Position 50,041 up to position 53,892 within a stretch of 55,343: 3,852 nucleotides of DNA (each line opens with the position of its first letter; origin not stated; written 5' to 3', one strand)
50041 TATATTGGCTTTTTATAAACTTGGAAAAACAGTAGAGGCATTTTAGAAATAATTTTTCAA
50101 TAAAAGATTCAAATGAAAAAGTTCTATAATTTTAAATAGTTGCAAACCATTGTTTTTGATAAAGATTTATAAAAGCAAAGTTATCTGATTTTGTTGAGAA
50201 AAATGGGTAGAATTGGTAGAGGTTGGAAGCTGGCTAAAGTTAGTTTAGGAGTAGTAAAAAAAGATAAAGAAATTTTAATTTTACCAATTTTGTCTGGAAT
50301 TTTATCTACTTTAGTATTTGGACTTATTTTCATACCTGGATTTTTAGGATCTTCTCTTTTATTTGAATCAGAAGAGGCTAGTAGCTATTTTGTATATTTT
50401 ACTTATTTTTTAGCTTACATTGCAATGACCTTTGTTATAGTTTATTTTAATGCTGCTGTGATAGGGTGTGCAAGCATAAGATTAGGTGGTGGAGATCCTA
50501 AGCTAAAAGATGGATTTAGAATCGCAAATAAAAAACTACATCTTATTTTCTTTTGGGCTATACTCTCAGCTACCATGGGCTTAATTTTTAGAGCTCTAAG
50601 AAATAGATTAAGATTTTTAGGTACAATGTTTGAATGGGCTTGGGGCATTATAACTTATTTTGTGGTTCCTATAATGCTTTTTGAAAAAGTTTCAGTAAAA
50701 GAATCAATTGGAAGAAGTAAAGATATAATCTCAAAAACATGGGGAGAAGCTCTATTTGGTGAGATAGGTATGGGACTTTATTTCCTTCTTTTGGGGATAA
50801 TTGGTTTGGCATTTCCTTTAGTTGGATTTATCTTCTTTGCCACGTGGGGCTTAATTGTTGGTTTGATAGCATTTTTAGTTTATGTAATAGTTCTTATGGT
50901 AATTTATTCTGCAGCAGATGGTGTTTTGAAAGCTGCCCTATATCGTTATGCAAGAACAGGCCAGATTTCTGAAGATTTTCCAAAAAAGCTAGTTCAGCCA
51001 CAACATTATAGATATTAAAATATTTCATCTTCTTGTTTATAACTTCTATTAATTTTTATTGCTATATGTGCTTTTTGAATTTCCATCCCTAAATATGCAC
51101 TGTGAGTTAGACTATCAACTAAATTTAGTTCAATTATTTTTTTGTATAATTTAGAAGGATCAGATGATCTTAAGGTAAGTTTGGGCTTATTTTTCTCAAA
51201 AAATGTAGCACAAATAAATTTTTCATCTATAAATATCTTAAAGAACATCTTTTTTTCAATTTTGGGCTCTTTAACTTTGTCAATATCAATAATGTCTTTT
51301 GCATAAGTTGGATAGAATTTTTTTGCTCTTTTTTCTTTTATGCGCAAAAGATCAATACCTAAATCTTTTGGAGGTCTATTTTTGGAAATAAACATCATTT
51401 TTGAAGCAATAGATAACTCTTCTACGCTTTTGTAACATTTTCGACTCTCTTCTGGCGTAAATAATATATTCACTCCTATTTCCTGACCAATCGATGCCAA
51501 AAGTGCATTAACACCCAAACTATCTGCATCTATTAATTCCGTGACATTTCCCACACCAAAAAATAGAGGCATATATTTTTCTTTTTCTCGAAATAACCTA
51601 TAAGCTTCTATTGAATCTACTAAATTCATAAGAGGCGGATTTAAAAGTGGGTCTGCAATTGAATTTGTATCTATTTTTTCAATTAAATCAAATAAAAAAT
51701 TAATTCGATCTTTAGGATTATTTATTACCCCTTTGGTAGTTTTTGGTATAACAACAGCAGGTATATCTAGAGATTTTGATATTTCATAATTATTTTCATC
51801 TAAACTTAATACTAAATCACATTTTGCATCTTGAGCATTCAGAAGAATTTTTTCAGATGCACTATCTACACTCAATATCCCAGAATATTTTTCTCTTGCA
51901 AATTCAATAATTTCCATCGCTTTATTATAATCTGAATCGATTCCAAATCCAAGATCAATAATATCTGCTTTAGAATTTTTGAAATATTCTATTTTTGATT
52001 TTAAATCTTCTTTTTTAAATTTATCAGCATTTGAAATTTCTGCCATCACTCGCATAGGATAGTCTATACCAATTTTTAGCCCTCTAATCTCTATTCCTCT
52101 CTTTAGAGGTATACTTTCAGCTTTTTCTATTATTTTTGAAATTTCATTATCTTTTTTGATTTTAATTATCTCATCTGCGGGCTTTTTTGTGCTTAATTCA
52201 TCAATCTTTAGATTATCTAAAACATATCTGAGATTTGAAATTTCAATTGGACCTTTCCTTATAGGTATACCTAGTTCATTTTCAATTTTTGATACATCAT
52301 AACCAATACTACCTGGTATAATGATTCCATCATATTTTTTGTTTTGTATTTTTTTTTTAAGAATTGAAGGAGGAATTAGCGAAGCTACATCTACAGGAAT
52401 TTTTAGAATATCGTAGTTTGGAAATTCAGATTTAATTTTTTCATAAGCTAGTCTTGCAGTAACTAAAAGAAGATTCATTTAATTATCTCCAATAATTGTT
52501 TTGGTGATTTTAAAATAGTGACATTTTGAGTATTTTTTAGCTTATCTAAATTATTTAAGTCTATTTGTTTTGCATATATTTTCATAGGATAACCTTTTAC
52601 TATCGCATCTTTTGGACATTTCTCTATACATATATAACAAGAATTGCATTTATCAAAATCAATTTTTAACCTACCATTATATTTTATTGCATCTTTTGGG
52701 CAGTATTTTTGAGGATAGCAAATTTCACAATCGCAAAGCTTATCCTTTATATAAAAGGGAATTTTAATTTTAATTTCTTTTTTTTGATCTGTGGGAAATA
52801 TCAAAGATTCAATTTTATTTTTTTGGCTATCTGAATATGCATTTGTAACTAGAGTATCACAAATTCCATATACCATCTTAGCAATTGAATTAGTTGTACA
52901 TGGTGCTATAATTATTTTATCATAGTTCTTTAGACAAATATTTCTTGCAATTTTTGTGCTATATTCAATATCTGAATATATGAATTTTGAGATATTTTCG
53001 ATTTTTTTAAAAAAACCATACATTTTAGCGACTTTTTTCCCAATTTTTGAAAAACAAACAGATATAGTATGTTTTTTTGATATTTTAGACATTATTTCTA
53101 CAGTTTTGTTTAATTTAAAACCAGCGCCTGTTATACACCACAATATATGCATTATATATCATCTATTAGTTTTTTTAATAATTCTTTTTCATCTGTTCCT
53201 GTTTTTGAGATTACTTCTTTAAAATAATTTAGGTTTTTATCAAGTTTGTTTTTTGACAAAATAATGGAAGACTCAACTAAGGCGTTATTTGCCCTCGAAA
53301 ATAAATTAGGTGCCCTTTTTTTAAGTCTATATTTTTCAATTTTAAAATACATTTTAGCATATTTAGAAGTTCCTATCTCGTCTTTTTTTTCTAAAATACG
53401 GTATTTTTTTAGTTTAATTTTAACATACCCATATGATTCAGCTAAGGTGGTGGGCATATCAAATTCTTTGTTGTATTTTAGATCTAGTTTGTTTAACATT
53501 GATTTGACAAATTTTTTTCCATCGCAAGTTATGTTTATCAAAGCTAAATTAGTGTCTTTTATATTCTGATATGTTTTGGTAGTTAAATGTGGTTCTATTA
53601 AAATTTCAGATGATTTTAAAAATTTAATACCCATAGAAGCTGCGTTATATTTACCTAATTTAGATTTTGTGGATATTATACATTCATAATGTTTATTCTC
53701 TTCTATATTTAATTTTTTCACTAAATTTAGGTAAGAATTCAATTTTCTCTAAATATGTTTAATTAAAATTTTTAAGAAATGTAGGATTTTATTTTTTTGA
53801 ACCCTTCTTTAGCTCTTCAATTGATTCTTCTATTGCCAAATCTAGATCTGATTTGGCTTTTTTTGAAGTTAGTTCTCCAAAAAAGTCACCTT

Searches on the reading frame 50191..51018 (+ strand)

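Call 28: search_protein_families(library=pfam, proteins=[window:50191-51018:+], max_evalue=0.0001)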
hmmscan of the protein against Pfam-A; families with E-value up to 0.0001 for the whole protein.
window:50191-51018:+ (275 aa): 1 family
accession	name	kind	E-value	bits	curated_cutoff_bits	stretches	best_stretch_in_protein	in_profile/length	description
PF19656.5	DUF6159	-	5.2e-35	121.6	27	1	69-258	4-201/204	Family of unknown function (DUF6159)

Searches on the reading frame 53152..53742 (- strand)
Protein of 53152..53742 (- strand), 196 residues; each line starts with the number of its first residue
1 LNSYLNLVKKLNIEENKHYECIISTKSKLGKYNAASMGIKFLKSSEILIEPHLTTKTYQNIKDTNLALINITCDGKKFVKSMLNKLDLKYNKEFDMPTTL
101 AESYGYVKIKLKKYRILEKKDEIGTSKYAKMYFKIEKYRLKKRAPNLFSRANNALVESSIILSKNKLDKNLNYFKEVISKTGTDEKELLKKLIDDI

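Call 28: search_protein_families(library=pfam, proteins=[window:53152-53742:-], max_evalue=0.0001)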
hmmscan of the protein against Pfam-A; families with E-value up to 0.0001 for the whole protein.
window:53152-53742:- (196 aa): 1 family
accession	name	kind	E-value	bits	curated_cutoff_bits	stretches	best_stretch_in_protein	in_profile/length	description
PF04289.18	DUF447_N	-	1.9e-14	54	24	1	19-123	1-95/114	Protein of unknown function (DUF447) N-terminal domain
